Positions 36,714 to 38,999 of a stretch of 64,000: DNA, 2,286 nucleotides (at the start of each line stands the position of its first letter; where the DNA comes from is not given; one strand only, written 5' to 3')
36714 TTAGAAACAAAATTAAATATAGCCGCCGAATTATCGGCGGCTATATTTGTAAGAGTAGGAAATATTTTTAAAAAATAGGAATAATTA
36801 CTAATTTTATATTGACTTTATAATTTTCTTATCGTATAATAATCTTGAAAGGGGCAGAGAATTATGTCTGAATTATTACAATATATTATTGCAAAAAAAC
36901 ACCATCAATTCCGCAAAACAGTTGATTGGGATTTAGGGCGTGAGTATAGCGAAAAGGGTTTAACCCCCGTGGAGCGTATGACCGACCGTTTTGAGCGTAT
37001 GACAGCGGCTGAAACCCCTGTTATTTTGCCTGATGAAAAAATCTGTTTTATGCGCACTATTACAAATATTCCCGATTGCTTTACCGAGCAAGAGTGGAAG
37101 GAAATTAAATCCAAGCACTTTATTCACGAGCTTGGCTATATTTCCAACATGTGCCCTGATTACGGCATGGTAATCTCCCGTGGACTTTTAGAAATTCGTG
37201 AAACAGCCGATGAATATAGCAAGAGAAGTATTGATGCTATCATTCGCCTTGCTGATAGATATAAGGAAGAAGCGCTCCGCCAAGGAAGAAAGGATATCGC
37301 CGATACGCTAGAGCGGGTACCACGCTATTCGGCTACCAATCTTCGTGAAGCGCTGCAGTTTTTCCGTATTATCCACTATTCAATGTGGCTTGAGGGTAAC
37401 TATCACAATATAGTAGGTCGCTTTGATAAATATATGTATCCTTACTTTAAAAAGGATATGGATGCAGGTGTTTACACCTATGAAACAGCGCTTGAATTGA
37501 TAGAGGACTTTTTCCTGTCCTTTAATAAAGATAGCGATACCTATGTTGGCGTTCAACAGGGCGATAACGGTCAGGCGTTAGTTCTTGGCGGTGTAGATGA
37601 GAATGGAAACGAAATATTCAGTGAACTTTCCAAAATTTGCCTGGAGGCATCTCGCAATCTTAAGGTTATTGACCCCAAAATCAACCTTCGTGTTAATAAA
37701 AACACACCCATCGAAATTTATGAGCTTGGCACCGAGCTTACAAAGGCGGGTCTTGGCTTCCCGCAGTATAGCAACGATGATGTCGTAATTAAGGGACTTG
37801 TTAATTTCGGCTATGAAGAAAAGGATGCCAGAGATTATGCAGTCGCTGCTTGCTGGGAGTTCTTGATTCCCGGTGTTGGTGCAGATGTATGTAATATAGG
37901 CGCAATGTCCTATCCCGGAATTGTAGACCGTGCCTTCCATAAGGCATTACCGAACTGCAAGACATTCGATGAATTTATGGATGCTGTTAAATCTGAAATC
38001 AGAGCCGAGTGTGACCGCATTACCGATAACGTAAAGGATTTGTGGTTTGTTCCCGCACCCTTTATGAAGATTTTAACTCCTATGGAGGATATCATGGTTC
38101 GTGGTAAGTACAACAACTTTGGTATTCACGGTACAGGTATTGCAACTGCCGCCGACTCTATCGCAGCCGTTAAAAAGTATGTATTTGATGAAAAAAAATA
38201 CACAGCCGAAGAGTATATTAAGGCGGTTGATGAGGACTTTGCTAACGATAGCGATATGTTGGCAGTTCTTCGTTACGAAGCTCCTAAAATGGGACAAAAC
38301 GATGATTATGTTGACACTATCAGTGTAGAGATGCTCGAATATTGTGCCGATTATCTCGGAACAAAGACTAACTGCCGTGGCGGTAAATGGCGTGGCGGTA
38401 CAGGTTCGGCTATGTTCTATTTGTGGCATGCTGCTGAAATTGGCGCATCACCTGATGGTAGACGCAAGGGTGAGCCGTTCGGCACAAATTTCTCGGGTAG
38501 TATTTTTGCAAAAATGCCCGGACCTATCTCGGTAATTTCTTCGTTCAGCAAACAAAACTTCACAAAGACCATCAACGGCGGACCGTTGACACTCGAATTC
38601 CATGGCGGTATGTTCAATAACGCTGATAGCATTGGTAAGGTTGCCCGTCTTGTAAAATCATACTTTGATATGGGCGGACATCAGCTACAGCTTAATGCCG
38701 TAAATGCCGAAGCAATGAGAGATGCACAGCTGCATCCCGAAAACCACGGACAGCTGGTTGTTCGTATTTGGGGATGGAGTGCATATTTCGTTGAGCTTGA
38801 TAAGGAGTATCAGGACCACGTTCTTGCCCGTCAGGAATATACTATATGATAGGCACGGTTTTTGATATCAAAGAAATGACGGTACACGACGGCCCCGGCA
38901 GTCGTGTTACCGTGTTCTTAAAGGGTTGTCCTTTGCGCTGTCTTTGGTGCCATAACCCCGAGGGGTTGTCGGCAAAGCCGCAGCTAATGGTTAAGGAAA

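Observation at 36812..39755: Orphan two-gene operon encoding an unusually short glycyl-radical enzyme with a non-canonical Cys loop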

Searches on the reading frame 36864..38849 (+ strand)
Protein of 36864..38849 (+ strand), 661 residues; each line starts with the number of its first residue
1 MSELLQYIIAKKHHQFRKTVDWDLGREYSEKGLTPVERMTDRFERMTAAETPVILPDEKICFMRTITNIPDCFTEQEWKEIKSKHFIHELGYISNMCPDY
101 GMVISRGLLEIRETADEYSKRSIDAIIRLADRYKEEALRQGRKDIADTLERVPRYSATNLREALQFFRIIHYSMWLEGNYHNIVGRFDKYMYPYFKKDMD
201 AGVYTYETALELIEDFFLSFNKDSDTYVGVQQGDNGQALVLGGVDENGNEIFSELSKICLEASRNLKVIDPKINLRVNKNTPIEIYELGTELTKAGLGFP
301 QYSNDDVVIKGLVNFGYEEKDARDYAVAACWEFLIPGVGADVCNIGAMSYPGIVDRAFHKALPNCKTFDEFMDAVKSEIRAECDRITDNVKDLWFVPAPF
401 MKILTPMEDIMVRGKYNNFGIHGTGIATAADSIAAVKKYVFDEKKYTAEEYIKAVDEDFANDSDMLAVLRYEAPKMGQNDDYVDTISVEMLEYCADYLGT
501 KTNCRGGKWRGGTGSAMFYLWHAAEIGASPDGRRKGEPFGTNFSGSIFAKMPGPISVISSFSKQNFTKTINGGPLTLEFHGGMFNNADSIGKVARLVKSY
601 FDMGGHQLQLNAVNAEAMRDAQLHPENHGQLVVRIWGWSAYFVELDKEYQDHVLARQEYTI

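Call 3: search_protein_families(library=pfam, proteins=[window:36864-38849:+])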
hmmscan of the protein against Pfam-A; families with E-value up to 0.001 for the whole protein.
window:36864-38849:+ (661 aa): 2 families
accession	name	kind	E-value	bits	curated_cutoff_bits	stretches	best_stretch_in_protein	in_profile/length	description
PF02901.20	PFL-like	-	2.1e-85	288.1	24.3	1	75-511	135-635/647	Pyruvate formate lyase-like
PF01228.26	Gly_radical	-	3.1e-16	60.3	22.2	1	552-643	14-106/106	Glycine radical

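Call 4: search_protein_families(library=ncbifam, proteins=[window:36864-38849:+])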
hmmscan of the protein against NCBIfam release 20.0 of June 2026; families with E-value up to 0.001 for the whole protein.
window:36864-38849:+ (661 aa): 12 families
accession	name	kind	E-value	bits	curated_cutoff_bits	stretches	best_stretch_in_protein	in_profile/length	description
TIGR01774.1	PFL2-3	subfamily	3.4e-84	283.6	678.2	1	113-660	206-785/786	formate C-acetyltransferase/glycerol dehydratase family glycyl radical enzyme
NF043068.1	glycl_HYPD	equivalog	1.9e-80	271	1100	1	118-659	209-782/784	trans-4-hydroxy-L-proline dehydratase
NF048009.1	SfplDhtHpfGKleb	equivalog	3e-77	260.5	1000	1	111-659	231-822/824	(2S)-3-sulfopropanediol dehydratase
NF007437.0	PRK09983.1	equivalog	1.1e-70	238.7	1109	1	127-659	211-763/765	formate C-acetyltransferase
TIGR04394.1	choline_CutC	equivalog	1.9e-68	231.8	1050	1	110-657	206-784/789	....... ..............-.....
NF048011.1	SfplDhtHpsGDes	equivalog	1.5e-67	228.6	1000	2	424-659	583-819/821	(2S)-3-sulfopropanediol dehydratase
NF033718.1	indole_decarb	equivalog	1.6e-67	228.4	1100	2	419-660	604-867/868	indoleacetate decarboxylase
NF033715.1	glycyl_HPDL_Lrg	equivalog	5.8e-52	176.6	1150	3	115-332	286-509/901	4-hydroxyphenylacetate decarboxylase large subunit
TIGR01255.1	pyr_form_ly_1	equivalog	4.2e-20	71.8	994.2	1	156-656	232-738/744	formate C-acetyltransferase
NF038360.1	rad_fix_GrcA3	exception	3.4e-15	55.9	158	1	589-656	5-72/78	autonomous glycyl radical cofactor GrcA3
NF008341.1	PRK11127.1-1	equivalog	7.9e-08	32.2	145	1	605-656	23-74/80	autonomous glycyl radical cofactor GrcA2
TIGR04365.1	spare_glycyl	equivalog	2.2e-06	27.9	170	1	604-656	68-120/126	autonomous glycyl radical cofactor GrcA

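Call 5: find_homologous_proteins(query=window:36864-38849:+, max_evalue=1e-10)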
Query window:36864-38849:+ (661 aa): 7306 proteins with E <= 1e-10 among 8000 candidates; the best 120 are listed.
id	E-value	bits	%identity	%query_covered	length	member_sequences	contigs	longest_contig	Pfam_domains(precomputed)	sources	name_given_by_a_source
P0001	0.0e+0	1501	96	100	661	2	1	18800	PF02901.21,PF01228.27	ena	-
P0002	0.0e+0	1456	92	100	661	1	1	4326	PF02901.21,PF01228.27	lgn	-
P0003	0.0e+0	1400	88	100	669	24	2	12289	PF02901.21,PF01228.27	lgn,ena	-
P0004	0.0e+0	1304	83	100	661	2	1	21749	PF02901.21,PF01228.27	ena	-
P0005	0.0e+0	1291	81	100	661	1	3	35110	PF02901.21,PF01228.27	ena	-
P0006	0.0e+0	1289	81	100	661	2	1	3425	PF02901.21,PF01228.27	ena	-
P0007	0.0e+0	1289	81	100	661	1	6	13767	PF02901.21,PF01228.27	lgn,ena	-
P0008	0.0e+0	1289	81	100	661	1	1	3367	PF02901.21,PF01228.27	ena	-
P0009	0.0e+0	1288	81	100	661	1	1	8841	PF02901.21,PF01228.27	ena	-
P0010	0.0e+0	1288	81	100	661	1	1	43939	PF02901.21,PF01228.27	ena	-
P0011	0.0e+0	1285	81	100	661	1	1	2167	PF02901.21,PF01228.27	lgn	-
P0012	0.0e+0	1246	79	100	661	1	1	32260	PF02901.21,PF01228.27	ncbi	-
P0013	0.0e+0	1246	79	100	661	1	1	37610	PF02901.21,PF01228.27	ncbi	-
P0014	0.0e+0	1242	78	100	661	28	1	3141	PF02901.21,PF01228.27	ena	-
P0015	0.0e+0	1239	79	100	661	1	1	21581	PF02901.21,PF01228.27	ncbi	-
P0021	0.0e+0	1230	77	100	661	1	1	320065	PF02901.21,PF01228.27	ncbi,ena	-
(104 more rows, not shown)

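Call 6: search_solved_structures(query=window:36864-38849:+, show_alignments=2)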
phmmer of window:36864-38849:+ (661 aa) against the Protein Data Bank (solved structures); distinct sequences matched with E-value up to 0.001: 36.
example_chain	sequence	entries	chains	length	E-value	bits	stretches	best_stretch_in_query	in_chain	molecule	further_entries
1r8w_A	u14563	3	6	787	5e-75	256.4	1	117-660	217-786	glycerol dehydratase | B12-independent glycerol dehydratase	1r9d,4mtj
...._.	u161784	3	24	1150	5e-64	220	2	111-656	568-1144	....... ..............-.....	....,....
5i2a_A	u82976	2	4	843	3e-63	217.5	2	78-464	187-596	Diol-dehydratase | Diol dehydratase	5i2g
6vxc_A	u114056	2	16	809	6.9e-61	209.6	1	120-660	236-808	Trans-4-hydroxy-L-proline dehydratase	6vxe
8yjo_A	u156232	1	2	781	1.9e-60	208.2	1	143-658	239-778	Probable dehydratase PflD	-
9rco_A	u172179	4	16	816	2.2e-57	198.1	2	116-334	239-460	Glycyl radical protein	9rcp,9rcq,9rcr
8id0_A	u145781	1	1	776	2.6e-57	197.8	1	138-659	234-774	formate C-acetyltransferase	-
8id1_A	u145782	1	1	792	1.4e-56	195.4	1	119-658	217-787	Formate C-acetyltransferase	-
5a0z_A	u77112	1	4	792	1.9e-55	191.6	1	110-656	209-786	CHOLINE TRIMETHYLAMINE LYASE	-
5a0u_A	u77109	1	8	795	2e-55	191.6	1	110-656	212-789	CHOLINE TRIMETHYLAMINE LYASE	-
5faw_A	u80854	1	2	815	2.5e-55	191.3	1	105-656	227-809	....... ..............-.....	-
9ht9_A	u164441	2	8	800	2.8e-55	191.1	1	105-656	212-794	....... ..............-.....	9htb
9r0v_A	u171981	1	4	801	2.8e-55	191.1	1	105-656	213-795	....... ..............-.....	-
6vue_A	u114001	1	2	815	3e-55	191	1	105-656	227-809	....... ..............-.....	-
5fay_A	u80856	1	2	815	3e-55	191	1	105-656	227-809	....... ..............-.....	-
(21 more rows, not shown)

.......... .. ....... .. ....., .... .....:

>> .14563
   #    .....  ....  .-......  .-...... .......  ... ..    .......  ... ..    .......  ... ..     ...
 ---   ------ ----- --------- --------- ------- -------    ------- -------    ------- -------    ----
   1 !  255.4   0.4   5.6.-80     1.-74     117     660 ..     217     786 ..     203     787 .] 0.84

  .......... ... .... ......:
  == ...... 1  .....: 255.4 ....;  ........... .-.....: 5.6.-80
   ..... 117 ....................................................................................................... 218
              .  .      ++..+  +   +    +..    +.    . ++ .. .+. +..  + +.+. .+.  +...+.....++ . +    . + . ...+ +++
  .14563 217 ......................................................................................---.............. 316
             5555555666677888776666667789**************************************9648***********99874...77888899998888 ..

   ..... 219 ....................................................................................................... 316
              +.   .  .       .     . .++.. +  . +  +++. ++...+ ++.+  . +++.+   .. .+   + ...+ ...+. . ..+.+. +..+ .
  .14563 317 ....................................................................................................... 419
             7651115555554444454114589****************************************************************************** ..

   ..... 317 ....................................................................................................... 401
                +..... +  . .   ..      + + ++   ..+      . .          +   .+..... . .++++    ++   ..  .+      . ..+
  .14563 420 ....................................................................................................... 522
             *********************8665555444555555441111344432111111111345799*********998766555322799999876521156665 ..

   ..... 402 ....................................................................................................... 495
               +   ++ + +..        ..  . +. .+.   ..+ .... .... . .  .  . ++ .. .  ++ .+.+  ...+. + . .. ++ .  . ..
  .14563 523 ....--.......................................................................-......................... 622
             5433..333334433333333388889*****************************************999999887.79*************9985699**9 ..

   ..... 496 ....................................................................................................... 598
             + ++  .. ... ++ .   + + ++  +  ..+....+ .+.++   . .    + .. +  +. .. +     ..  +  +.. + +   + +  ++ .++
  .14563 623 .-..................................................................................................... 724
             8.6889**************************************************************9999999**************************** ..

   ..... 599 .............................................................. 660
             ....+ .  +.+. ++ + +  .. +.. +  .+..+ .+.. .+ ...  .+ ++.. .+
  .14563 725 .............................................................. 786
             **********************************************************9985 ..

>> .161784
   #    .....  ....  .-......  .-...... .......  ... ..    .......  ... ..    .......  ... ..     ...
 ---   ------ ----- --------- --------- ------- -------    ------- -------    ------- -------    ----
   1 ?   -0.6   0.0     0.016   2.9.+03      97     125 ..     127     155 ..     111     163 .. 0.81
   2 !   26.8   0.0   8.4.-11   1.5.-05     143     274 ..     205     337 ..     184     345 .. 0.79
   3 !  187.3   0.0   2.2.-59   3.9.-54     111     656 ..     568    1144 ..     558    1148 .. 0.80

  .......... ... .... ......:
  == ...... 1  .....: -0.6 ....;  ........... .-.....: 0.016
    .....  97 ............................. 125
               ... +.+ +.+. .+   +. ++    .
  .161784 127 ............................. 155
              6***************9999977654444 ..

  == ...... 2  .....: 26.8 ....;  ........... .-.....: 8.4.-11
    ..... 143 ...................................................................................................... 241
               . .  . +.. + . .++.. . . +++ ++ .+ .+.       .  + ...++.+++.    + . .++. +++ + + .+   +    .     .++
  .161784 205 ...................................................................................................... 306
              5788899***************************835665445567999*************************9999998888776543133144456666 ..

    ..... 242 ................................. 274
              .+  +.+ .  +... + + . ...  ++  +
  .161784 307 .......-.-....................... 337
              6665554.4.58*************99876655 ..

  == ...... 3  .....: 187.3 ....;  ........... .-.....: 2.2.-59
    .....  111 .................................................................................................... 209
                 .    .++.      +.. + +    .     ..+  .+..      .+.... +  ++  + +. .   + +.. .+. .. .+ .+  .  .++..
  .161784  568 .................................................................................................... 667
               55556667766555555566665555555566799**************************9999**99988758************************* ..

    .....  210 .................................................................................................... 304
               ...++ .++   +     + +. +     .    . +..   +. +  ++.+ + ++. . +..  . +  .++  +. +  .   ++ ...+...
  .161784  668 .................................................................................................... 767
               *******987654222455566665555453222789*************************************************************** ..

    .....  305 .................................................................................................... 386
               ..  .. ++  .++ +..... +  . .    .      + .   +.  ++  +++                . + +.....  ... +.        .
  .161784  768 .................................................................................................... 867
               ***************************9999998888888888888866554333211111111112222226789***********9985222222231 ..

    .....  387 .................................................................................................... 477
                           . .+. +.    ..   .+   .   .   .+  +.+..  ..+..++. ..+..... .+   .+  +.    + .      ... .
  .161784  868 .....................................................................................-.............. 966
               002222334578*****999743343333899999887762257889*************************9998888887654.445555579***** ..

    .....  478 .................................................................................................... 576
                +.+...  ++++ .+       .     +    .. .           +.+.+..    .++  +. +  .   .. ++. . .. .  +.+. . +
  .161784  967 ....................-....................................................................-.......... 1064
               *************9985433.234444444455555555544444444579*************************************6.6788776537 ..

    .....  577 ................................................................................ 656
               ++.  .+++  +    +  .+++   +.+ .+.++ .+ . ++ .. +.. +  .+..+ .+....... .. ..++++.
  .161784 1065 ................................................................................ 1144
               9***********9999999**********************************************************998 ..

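Call 15: find_encoding_contigs(protein=window:36864-38849:+, flank=10000, max_places=4)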
Protein window:36864-38849:+ (661 aa): no gene with exactly this product is on record in the collection.

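Call 16: find_related_loci(query=A1, collection=genome_contigs, flank=8000)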
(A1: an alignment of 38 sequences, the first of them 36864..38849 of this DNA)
Query A1 (661 aa) in genome_contigs; peptide patterns used: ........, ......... (x = any residue, [..] = any of these).
599 stretches matched a pattern (row limit reached: there are more); 596 encode a relative of the query (tblastn E <= 1e-3); the best 80 are kept; 80 distinct loci.
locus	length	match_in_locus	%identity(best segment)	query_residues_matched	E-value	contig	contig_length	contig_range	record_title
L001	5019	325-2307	88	1-661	0e+0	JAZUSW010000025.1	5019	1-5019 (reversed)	MAG: Acutalibacteraceae bacterium isolate T1900044841_TS20190307.MAGScoT_cleanbin_000101 SGB_2947_k141_536216, whole gen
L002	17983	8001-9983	78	1-661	0e+0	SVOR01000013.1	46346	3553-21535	MAG: Oscillospiraceae bacterium isolate SIG570 NODE_4377_length_46346_cov_2.447803, whole genome shotgun sequence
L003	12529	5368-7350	77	1-661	0e+0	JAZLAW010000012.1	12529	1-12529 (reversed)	MAG: Acutalibacteraceae bacterium isolate T1900045072_TC20190066.MAGScoT_cleanbin_000003 SGB_4618_k141_3856118, whole ge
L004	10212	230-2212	78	1-661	0e+0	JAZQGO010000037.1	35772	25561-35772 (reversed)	MAG: Acutalibacteraceae bacterium isolate T1900044630_TS20190096.MAGScoT_cleanbin_000014 SGB_1023_k141_330549, whole gen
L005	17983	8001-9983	78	1-661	0e+0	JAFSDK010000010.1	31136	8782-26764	MAG: Clostridia bacterium isolate RGIG3041 Goat_Rectum-4__c128344, whole genome shotgun sequence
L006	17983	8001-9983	74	1-661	0e+0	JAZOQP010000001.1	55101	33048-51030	MAG: Acutalibacteraceae bacterium isolate T1900045567_YK20190261.MAGScoT_cleanbin_000017 SGB_7946_k141_3113376, whole ge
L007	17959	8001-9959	70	3-661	0e+0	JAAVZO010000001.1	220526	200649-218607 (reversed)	MAG: Clostridiales bacterium isolate ABMPRH_126_1 k141_88286, whole genome shotgun sequence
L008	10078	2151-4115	69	1-661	0e+0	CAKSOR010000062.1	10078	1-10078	MAG: uncultured Eubacteriales bacterium isolate REFINED_METABAT215_TOP10_CONTIGS_1500_ASSEMBLY_K77_MERGED__Hadza_MoBio_h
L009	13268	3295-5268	68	3-661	0e+0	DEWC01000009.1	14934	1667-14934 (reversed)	MAG TPA_asm: Ruminococcaceae bacterium UBA3220 UBA3220_contig_38773, whole genome shotgun sequence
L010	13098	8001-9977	67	2-661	0e+0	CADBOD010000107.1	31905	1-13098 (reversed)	MAG: Ruminococcaceae bacterium isolate RUG14147 genome assembly, contig: RUG14147_asm_107, whole genome shotgun sequence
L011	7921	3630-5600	68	4-661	0e+0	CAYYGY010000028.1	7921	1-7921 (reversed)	MAG TPA_asm: uncultured Eubacteriales bacterium isolate SRP315200_co1_236 genome assembly, contig: NODE_21590_length_792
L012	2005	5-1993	67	1-661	0e+0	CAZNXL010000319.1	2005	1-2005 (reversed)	MAG TPA_asm: uncultured Dorea sp. isolate SRP222994_co1_48 genome assembly, contig: NODE_93063_length_2005_cov_4.047692,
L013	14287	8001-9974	67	3-661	0e+0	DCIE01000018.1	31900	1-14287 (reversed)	MAG TPA_asm: Ruminococcaceae bacterium UBA1734 UBA1734_contig_18311, whole genome shotgun sequence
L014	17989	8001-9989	67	1-661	0e+0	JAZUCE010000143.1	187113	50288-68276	MAG: Faecalimonas sp. isolate T1900045314_YK20190003.MAGScoT_cleanbin_000053 SGB_6275_k141_1483686, whole genome shotgun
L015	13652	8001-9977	67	2-661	0e+0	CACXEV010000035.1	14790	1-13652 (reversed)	MAG: Ruminococcaceae bacterium isolate RUG11190 genome assembly, contig: RUG11190_asm_35, whole genome shotgun sequence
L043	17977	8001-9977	63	4-661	0e+0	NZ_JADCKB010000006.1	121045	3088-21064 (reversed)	Ructibacterium gallinarum strain DSM 107454 seq6, whole genome shotgun sequence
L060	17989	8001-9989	62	1-661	0e+0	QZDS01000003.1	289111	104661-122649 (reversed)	Bacterium 1xD8-48 strain 1xD8-48 Scaffold3_1, whole genome shotgun sequence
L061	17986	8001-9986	62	1-661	0e+0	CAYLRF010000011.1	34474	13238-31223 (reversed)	MAG TPA_asm: uncultured Faecalimonas sp. isolate SRP314395_co1_29 genome assembly, contig: NODE_888_length_34474_cov_29.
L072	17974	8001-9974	61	3-661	0e+0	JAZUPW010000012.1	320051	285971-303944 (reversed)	MAG: Acutalibacteraceae bacterium isolate T1900044863_TS20190329.MAGScoT_cleanbin_000003 SGB_3116_k141_407720, whole gen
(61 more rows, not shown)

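Call 23: predict_structure(alignment_id=A1)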
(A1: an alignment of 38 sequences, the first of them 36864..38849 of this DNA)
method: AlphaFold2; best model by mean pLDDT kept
length: 661 residues; sequences in the alignment: 38
mean_pLDDT: 81.9   pTM: 0.85
mean pLDDT of the five models: 81.9, 80.5, 80.4, 77.5, 75.9
residues with pLDDT >= 90: 268; 70-90: 266; 50-70: 69; < 50: 58
segments of 3 or more residues with pLDDT < 50: 226-236, 524-538, 631-646, 648-650, 652-661
pLDDT, mean of each block of 10 residues (from residue 1): 80 88 96 96 96 93 88 94 87 78 95 95 98 98 97 97 96 83 79 97 97 92 57 55 90 92 79 85 89 65 89 89 80 76 79 89 96 96 93 89 81 81 80 92 95 85 85 85 90 90 89 60 46 45 61 82 79 70 82 91 86 66 55 43 47 41 34
secondary structure, 60 per line:
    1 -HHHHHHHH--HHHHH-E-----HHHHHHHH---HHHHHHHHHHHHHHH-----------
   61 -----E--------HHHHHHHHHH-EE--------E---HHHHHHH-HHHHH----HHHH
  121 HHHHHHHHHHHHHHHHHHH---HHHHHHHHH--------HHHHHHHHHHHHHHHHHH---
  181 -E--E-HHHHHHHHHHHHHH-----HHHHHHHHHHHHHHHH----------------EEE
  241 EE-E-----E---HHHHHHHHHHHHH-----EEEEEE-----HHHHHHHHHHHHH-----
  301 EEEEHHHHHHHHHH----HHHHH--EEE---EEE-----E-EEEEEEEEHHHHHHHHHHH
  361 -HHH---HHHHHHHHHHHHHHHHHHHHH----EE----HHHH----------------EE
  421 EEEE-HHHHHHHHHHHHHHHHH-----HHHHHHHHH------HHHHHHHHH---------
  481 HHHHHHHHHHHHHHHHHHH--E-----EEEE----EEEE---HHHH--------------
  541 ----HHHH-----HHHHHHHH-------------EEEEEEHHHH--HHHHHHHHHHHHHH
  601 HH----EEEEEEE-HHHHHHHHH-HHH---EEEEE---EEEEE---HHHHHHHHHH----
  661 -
elements in order (helices of 4 or more, strands of 3 or more residues): H2-9 H12-16 H24-31 H35-49 H75-84 H100-106 H108-112 H117-139 H143-151 H160-177 H187-200 H206-221 E238-242 H254-266 E272-277 H283-295 E301-304 H305-314 H319-323 E326-328 E332-334 E342-349 H350-360 H368-388 H399-402 E419-424 H426-442 H448-456 H463-471 H481-499 E508-511 E516-519 H523-526 H545-548 H554-561 E575-580 H581-584 H587-602 E607-613 H615-623 E631-635 E639-643 H647-656
